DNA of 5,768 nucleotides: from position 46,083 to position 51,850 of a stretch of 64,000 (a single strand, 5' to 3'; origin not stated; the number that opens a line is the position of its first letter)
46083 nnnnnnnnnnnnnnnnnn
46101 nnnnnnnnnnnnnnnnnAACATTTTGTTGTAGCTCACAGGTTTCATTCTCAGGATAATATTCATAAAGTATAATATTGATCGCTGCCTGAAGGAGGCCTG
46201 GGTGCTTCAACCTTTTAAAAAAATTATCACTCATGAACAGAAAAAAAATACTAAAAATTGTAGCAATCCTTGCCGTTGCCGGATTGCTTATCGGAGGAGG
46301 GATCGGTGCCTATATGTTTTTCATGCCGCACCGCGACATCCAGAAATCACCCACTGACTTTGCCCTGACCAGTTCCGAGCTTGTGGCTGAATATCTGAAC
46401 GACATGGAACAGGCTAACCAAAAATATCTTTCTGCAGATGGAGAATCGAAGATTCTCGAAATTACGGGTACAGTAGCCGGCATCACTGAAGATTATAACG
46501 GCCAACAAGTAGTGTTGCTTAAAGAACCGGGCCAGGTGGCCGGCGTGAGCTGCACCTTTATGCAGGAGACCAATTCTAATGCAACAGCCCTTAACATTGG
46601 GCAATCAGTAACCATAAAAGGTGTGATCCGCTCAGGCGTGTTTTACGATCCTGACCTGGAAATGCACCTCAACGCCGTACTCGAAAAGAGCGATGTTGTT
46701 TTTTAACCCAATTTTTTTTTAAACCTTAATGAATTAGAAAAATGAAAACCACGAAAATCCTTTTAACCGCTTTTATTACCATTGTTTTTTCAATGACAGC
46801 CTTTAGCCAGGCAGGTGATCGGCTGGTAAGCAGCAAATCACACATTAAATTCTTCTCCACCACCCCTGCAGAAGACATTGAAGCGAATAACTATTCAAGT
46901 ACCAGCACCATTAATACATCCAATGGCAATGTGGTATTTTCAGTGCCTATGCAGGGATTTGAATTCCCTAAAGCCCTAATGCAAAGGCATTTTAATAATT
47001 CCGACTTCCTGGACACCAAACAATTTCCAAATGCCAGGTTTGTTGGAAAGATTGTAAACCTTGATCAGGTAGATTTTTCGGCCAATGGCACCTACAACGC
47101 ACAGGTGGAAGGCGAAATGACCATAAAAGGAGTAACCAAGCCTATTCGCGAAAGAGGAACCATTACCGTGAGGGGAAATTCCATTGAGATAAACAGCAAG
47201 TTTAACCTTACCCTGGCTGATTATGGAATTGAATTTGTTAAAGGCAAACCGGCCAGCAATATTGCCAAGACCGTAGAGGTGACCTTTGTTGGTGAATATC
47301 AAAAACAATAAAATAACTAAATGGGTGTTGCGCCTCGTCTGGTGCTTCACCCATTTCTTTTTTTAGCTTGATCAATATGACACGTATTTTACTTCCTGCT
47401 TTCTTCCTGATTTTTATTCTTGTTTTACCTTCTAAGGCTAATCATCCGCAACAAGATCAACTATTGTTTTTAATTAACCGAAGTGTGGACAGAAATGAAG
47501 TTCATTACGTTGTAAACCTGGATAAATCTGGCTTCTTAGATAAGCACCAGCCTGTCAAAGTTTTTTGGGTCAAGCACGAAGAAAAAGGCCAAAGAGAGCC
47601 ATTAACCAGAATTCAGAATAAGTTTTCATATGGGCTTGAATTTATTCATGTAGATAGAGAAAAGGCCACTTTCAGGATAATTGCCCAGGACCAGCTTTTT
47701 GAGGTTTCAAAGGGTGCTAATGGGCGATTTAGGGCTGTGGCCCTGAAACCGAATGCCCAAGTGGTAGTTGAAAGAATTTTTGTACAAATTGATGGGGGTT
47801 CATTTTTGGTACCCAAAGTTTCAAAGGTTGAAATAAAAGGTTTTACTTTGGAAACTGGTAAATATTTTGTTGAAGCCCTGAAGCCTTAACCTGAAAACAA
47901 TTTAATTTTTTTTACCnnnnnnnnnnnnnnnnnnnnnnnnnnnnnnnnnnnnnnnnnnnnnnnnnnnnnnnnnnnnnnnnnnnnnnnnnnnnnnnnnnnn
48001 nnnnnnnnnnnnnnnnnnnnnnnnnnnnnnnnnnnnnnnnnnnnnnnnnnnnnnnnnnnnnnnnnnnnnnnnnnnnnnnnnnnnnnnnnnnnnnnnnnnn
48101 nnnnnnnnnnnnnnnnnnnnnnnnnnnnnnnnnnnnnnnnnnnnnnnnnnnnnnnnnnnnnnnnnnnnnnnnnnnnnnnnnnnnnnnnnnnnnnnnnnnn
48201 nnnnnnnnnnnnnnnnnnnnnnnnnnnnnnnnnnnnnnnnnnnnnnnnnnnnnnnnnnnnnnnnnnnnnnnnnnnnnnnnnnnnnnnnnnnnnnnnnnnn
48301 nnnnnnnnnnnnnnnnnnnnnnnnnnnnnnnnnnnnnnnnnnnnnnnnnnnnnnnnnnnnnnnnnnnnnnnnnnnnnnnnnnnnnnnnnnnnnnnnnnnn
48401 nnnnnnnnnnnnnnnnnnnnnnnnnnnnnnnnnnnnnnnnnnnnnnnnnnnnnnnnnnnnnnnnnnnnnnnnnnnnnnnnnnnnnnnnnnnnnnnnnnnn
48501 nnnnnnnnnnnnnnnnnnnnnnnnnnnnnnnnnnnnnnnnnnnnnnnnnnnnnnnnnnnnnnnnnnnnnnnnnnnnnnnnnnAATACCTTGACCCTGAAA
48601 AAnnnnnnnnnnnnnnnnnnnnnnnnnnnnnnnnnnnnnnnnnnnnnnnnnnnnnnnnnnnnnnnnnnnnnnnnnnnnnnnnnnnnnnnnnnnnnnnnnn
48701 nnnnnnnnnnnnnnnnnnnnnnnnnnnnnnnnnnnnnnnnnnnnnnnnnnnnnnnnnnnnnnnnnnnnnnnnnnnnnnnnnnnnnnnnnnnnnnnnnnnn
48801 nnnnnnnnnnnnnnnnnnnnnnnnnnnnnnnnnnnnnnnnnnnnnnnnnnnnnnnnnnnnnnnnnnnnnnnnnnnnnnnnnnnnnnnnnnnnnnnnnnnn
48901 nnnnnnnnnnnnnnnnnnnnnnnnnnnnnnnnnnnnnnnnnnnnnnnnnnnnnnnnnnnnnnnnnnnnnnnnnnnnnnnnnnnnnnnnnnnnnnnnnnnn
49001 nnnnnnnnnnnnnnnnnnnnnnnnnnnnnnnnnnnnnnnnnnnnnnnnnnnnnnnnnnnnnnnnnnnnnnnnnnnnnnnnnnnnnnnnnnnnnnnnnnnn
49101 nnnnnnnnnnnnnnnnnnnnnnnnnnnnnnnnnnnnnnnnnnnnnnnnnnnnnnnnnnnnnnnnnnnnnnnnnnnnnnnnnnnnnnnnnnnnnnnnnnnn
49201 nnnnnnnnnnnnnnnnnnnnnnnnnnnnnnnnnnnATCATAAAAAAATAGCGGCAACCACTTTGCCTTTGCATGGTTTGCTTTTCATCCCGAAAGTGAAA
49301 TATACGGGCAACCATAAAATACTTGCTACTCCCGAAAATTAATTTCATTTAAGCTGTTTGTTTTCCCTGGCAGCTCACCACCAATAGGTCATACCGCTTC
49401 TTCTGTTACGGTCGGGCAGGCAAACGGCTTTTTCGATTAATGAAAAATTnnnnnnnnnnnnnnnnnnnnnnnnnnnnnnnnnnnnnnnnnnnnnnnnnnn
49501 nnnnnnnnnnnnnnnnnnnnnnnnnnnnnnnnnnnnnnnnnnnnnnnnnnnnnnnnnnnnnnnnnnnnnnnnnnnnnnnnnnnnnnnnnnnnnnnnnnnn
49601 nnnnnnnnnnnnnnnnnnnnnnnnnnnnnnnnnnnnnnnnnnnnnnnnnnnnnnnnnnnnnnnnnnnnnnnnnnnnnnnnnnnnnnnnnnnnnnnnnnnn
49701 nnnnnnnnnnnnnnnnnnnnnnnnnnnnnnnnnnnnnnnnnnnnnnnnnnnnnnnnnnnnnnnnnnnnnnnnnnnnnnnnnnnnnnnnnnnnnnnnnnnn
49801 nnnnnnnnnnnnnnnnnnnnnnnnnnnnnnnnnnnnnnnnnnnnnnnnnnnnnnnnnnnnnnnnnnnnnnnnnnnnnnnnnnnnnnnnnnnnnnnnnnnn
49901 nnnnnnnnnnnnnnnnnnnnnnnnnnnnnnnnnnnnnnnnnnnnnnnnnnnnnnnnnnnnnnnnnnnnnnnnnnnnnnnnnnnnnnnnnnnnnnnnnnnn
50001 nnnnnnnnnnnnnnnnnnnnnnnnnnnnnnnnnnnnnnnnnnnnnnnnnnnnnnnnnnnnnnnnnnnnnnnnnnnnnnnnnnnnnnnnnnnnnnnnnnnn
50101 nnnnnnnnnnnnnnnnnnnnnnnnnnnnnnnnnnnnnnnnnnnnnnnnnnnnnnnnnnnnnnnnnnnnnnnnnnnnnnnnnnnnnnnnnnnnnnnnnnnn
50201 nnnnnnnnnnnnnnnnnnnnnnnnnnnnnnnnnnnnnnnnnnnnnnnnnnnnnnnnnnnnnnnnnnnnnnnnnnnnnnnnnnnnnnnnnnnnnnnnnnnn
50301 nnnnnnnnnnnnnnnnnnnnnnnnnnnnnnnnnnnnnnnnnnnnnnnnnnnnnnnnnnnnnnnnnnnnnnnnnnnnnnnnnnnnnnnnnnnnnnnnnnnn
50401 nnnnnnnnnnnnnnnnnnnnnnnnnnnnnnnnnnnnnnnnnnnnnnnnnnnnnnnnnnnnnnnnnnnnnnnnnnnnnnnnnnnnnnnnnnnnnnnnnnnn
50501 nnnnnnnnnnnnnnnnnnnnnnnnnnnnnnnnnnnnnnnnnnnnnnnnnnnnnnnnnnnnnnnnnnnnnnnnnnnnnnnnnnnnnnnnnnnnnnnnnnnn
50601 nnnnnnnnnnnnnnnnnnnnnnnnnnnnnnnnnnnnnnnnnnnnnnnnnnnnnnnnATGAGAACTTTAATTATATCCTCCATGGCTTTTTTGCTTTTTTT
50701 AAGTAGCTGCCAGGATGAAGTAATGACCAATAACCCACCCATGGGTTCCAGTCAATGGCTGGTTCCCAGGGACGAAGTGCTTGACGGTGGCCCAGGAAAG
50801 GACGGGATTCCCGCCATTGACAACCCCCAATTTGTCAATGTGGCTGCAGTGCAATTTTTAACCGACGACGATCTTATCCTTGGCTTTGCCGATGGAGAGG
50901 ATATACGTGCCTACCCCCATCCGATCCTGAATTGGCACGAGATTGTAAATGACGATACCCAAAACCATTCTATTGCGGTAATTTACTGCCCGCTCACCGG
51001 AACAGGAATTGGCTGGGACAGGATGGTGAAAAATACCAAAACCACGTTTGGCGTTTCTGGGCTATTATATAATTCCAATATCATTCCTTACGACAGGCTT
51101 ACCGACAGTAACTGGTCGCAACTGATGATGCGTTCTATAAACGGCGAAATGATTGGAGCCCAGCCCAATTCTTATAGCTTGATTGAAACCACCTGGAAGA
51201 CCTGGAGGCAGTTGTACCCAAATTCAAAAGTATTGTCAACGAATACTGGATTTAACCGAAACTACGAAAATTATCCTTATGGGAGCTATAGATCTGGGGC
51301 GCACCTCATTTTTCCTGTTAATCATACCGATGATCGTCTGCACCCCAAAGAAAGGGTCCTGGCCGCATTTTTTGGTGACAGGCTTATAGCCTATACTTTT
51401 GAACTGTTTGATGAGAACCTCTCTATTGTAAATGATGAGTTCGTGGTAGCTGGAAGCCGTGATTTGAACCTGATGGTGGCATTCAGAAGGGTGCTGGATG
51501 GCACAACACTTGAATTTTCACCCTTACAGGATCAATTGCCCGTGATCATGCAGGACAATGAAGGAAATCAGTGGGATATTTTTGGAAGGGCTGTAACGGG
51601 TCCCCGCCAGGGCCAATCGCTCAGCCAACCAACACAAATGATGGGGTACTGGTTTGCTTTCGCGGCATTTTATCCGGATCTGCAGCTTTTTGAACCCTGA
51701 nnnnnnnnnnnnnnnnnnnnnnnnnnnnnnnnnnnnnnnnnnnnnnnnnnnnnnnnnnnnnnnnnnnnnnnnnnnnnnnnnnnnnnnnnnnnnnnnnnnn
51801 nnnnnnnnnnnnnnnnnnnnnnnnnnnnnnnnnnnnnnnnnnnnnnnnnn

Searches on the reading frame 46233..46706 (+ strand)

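Call 53: search_protein_families(library=pfam, proteins=[window:46233-46706:+], max_evalue=0.00001)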
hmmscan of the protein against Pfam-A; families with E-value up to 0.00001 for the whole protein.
window:46233-46706:+ (157 aa): 1 family
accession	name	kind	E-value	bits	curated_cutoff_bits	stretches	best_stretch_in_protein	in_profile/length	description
PF12869.13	tRNA_anti-like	-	2.1e-13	50.5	23.5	1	33-132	35-132/146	tRNA_anti-like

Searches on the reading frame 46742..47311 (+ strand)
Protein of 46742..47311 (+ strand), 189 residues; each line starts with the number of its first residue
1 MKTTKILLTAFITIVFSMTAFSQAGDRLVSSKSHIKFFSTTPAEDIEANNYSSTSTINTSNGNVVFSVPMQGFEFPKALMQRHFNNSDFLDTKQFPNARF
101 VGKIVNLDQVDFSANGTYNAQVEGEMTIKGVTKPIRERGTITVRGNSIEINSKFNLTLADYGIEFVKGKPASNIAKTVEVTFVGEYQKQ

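Call 53: search_protein_families(library=pfam, proteins=[window:46742-47311:+], max_evalue=0.00001)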
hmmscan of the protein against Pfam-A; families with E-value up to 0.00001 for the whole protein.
window:46742-47311:+ (189 aa): 1 family
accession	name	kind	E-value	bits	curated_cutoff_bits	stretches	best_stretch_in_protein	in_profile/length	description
PF04264.18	YceI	-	1.7e-19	71.1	23.7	1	31-184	6-148/150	YceI-like domain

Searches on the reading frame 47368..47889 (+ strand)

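Call 53: search_protein_families(library=pfam, proteins=[window:47368-47889:+], max_evalue=0.00001)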
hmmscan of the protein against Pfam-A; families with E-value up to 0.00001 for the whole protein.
window:47368-47889:+ (173 aa): 1 family
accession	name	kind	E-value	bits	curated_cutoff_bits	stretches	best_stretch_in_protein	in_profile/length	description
PF16117.10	DUF4833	-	5.1e-29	101.7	23.1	1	34-169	1-137/138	Domain of unknown function (DUF4833)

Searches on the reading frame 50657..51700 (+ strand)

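Call 54: search_protein_families(library=pfam, proteins=[window:50657-51700:+], max_evalue=0.00001)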
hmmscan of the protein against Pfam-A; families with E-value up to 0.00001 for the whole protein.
window:50657-51700:+ (347 aa): 1 family
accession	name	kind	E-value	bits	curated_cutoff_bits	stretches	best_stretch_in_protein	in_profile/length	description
PF11376.13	DUF3179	-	4.5e-87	292.6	27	1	48-341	1-291/292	Protein of unknown function (DUF3179)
